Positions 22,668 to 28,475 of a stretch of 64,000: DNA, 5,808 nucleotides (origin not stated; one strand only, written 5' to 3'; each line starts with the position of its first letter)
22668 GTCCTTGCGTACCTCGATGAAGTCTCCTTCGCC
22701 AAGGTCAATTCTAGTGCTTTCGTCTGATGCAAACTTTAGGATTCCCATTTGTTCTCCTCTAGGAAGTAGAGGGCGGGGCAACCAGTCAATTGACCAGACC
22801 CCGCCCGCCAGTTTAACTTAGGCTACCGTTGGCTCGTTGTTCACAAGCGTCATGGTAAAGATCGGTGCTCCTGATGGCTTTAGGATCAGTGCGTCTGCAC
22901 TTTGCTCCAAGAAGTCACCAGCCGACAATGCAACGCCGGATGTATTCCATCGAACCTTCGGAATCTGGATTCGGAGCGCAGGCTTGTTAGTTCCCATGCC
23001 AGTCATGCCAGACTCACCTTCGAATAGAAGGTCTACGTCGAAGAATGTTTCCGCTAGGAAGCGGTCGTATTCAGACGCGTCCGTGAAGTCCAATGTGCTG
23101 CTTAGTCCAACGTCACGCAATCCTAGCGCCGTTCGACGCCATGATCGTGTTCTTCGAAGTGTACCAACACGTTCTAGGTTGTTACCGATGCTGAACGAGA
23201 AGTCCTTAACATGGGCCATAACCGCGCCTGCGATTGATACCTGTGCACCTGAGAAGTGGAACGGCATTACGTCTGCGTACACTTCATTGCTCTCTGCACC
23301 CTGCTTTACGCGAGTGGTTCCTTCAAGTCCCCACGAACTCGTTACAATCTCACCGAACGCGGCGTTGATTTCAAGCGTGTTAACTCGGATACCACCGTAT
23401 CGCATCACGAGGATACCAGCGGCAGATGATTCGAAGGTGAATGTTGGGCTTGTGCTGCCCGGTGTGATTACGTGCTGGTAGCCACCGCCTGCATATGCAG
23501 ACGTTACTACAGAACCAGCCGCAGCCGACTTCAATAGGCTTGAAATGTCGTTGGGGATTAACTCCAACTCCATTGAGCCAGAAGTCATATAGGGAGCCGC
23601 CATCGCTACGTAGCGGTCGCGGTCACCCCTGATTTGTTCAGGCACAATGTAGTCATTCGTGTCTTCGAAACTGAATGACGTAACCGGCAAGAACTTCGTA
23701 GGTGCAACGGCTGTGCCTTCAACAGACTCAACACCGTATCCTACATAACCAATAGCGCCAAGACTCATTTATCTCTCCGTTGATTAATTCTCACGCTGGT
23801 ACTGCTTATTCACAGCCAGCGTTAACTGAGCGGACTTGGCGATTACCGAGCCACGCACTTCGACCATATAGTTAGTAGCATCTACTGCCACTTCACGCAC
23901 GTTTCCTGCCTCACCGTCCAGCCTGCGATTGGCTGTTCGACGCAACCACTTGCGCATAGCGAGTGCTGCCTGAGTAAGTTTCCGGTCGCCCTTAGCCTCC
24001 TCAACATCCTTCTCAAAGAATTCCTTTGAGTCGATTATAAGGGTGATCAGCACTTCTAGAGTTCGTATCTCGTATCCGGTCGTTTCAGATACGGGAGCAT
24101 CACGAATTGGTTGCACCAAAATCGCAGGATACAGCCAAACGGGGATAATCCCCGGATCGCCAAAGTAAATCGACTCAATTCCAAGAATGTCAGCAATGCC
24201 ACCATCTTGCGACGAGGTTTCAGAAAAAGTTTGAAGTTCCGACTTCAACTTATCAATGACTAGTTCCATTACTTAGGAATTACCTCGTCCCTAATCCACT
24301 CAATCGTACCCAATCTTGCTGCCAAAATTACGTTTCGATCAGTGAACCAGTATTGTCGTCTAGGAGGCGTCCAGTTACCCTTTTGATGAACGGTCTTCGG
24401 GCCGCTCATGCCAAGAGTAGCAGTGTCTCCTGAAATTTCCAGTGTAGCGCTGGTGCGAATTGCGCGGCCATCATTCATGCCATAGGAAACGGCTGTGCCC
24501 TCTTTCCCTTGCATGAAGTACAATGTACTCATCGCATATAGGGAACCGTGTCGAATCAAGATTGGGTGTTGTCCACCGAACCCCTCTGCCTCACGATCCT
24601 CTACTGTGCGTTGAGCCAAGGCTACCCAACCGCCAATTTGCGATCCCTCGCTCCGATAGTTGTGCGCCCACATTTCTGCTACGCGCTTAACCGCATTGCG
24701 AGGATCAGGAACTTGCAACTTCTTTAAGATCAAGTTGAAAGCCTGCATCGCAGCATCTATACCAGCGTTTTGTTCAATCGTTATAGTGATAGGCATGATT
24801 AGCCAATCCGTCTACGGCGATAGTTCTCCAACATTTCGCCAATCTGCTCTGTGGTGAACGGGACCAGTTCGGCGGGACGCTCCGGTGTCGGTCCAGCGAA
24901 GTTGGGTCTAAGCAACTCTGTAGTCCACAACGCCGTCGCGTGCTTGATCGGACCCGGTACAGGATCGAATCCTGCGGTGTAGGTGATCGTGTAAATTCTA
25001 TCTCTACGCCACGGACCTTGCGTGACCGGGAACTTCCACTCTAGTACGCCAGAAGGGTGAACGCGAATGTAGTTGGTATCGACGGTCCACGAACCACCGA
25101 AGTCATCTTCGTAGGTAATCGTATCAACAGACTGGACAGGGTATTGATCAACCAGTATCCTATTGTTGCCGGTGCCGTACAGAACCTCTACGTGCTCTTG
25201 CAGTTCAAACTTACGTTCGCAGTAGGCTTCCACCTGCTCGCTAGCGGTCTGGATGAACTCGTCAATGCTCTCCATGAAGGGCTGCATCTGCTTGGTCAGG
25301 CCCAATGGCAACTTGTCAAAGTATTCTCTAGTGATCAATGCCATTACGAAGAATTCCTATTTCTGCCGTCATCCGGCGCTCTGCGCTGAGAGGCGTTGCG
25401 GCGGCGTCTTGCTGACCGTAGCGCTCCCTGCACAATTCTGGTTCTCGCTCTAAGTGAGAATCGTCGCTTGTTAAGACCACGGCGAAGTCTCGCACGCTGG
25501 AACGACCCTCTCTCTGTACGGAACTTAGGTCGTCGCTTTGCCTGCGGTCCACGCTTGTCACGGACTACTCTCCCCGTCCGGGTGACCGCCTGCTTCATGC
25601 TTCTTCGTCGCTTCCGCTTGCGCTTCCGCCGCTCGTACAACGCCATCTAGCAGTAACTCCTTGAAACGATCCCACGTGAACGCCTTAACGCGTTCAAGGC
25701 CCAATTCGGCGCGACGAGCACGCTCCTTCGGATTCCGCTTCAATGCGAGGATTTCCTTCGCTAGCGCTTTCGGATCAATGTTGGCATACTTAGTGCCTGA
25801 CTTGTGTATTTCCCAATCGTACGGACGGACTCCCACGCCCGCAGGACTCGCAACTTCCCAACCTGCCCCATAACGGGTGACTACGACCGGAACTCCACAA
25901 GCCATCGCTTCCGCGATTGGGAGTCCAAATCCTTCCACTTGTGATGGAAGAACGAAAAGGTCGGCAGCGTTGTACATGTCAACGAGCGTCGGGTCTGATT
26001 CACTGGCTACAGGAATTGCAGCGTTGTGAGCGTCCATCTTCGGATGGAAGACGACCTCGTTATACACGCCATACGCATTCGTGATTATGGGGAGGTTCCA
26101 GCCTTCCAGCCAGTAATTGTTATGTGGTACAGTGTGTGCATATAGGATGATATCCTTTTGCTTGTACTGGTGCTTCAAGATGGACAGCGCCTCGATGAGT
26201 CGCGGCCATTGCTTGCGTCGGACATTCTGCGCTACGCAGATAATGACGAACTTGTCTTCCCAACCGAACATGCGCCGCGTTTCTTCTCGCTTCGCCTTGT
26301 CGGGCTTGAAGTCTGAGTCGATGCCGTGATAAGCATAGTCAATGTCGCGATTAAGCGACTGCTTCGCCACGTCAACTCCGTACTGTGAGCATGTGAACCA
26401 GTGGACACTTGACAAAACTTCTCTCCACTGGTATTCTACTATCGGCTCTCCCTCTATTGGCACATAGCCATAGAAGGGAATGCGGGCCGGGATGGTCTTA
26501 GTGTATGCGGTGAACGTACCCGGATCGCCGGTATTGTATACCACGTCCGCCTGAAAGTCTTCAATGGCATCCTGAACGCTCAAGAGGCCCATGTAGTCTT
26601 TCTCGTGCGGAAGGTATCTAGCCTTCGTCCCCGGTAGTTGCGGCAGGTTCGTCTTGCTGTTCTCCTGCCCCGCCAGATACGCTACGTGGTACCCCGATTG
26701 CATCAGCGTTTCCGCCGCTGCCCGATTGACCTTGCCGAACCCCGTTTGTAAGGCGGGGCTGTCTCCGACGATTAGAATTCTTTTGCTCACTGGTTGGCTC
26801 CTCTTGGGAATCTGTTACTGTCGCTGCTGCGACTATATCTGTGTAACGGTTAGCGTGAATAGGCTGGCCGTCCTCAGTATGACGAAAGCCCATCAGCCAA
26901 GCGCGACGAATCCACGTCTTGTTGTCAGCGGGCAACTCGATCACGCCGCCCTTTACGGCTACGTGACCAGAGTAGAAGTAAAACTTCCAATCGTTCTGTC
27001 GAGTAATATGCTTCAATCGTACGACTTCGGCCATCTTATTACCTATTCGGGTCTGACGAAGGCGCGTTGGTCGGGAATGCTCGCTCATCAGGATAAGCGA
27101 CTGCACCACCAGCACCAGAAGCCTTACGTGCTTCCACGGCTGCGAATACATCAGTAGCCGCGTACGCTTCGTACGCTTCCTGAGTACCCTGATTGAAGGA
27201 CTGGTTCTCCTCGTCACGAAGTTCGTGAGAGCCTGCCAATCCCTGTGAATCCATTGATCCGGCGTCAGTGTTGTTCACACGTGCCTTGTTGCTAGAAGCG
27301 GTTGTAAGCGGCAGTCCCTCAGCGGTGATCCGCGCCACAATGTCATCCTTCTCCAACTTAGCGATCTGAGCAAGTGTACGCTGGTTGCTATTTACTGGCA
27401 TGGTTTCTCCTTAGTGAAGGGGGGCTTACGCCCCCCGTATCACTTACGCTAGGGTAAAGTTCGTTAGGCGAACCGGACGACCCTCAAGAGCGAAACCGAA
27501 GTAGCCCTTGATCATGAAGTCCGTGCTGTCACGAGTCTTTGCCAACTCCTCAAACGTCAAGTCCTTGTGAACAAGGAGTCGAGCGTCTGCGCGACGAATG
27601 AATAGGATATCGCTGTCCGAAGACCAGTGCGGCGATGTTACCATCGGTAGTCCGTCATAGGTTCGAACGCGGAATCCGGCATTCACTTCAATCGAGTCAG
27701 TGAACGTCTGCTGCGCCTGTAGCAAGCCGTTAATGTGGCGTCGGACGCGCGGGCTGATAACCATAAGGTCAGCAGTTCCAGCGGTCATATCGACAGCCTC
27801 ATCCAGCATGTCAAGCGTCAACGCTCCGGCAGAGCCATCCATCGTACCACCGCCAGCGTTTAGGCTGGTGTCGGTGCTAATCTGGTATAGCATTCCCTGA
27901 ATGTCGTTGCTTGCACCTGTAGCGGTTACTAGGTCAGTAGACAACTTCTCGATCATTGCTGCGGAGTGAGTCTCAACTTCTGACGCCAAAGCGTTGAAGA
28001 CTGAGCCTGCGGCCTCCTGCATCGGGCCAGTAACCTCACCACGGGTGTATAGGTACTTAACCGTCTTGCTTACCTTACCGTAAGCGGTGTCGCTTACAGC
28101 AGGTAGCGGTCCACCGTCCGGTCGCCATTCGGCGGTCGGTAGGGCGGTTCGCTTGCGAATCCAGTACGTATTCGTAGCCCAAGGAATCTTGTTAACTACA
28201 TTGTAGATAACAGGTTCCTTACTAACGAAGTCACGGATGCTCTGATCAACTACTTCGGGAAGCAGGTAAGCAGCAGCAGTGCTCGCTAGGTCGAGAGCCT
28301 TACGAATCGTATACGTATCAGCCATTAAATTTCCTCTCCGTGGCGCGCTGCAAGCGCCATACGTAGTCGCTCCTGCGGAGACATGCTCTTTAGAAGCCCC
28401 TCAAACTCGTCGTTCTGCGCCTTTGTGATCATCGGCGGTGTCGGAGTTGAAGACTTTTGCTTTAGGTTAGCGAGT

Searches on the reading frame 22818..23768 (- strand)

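Call 11: search_protein_families(library=phrogs, proteins=[window:22818-23768:-], max_evalue=0.001)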
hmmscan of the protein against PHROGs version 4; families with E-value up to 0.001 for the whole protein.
window:22818-23768:- (316 aa): 1 family
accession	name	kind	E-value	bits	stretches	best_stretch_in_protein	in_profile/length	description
phrog_290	-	tail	3e-39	136.5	1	1-314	13-335/411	minor tail protein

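Call 12: search_protein_families(library=pfam, proteins=[window:22818-23768:-], max_evalue=0.001)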
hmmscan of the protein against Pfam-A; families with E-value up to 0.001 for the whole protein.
window:22818-23768:- (316 aa): 1 family
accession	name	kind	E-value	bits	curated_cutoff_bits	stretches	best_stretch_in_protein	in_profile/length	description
PF18906.5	Phage_tube_2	-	1.4e-31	110.5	27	1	5-258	2-242/266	Phage tail tube protein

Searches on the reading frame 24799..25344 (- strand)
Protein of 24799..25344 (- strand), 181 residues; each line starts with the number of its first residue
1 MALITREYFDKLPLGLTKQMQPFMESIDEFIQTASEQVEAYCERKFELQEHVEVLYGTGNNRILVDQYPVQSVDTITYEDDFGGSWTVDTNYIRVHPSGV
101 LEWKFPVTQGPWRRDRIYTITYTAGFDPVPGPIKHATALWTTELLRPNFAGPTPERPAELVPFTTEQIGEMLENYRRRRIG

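Call 37: search_protein_families(library=pfam, proteins=[window:24799-25344:-], max_evalue=0.01)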
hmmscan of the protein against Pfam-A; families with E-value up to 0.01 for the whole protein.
window:24799-25344:- (181 aa): 0 families

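Call 38: search_protein_families(library=phrogs, proteins=[window:24799-25344:-], max_evalue=0.001)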
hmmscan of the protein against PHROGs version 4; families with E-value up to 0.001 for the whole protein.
window:24799-25344:- (181 aa): 1 family
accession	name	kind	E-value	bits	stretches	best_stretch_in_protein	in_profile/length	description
phrog_442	-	connector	9.7e-21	75.3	1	25-178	106-263/270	head-tail adaptor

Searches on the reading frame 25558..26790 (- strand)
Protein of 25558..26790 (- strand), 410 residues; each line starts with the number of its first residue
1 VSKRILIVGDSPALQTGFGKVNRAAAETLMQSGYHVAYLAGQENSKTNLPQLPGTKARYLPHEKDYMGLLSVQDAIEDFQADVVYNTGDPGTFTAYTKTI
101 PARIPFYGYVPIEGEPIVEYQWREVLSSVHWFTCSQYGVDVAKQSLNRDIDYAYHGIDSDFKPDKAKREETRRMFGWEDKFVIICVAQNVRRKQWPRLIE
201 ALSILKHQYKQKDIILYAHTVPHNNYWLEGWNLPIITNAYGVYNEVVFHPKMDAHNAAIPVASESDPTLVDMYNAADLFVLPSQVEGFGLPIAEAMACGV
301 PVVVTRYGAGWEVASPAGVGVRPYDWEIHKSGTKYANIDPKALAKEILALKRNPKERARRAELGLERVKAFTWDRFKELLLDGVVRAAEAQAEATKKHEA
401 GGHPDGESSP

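Call 11: search_protein_families(library=phrogs, proteins=[window:25558-26790:-], max_evalue=0.001)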
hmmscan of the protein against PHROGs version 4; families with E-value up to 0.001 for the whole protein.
window:25558-26790:- (410 aa): 2 families
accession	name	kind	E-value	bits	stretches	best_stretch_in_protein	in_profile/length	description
phrog_2170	-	moron, auxiliary metabolic gene and host takeover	3e-33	116.4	1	1-386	1-371/374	glycosyltransferase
phrog_4356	-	moron, auxiliary metabolic gene and host takeover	5.4e-10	40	1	199-353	124-273/307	glycosyltransferase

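Call 12: search_protein_families(library=pfam, proteins=[window:25558-26790:-], max_evalue=0.001)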
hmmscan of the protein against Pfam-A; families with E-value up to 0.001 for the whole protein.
window:25558-26790:- (410 aa): 4 families
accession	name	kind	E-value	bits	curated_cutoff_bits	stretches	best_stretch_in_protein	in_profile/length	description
PF00534.26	Glycos_transf_1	-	9.8e-21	74.5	26.4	1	266-362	83-167/172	Glycosyl transferases group 1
PF13692.12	Glyco_trans_1_4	-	2.1e-15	57.6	27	1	182-350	3-139/142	Glycosyl transferases group 1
PF20706.3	GT4-conflict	-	1.2e-09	38.1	26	1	268-375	274-380/385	Family 4 Glycosyltransferase in conflict systems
PF13524.12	Glyco_trans_1_2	-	0.00099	19.5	25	0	270-374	41-136/144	Glycosyl transferase-like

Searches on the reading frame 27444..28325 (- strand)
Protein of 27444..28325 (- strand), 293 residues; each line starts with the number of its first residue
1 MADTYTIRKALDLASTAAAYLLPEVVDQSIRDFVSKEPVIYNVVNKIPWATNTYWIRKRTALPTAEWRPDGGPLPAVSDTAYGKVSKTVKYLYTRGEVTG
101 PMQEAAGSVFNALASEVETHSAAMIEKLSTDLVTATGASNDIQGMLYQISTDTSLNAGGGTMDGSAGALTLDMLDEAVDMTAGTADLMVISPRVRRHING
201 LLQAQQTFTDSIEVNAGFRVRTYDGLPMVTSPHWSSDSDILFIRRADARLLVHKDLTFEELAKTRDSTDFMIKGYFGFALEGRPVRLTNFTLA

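Call 37: search_protein_families(library=pfam, proteins=[window:27444-28325:-], max_evalue=0.01)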
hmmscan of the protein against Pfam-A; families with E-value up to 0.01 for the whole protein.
window:27444-28325:- (293 aa): 2 families
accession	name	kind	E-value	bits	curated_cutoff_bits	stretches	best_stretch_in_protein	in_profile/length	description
PF17236.8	SU10_MCP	-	1e-12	48.6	24.1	1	53-278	43-277/292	SU10 major capsid protein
PF05065.19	Phage_capsid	-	2.3e-06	27.7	24.2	1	19-279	2-268/280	Phage capsid family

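Call 38: search_protein_families(library=phrogs, proteins=[window:27444-28325:-], max_evalue=0.001)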
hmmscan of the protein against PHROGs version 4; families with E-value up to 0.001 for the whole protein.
window:27444-28325:- (293 aa): 3 families
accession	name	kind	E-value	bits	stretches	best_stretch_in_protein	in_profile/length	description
phrog_212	-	head and packaging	1.4e-13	51.9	1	21-230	14-213/301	major head protein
phrog_14242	-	head and packaging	1.2e-05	25.2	0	153-231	243-321/396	major head protein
phrog_10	-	head and packaging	0.0009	19.3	0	12-86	359-434/752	major head protein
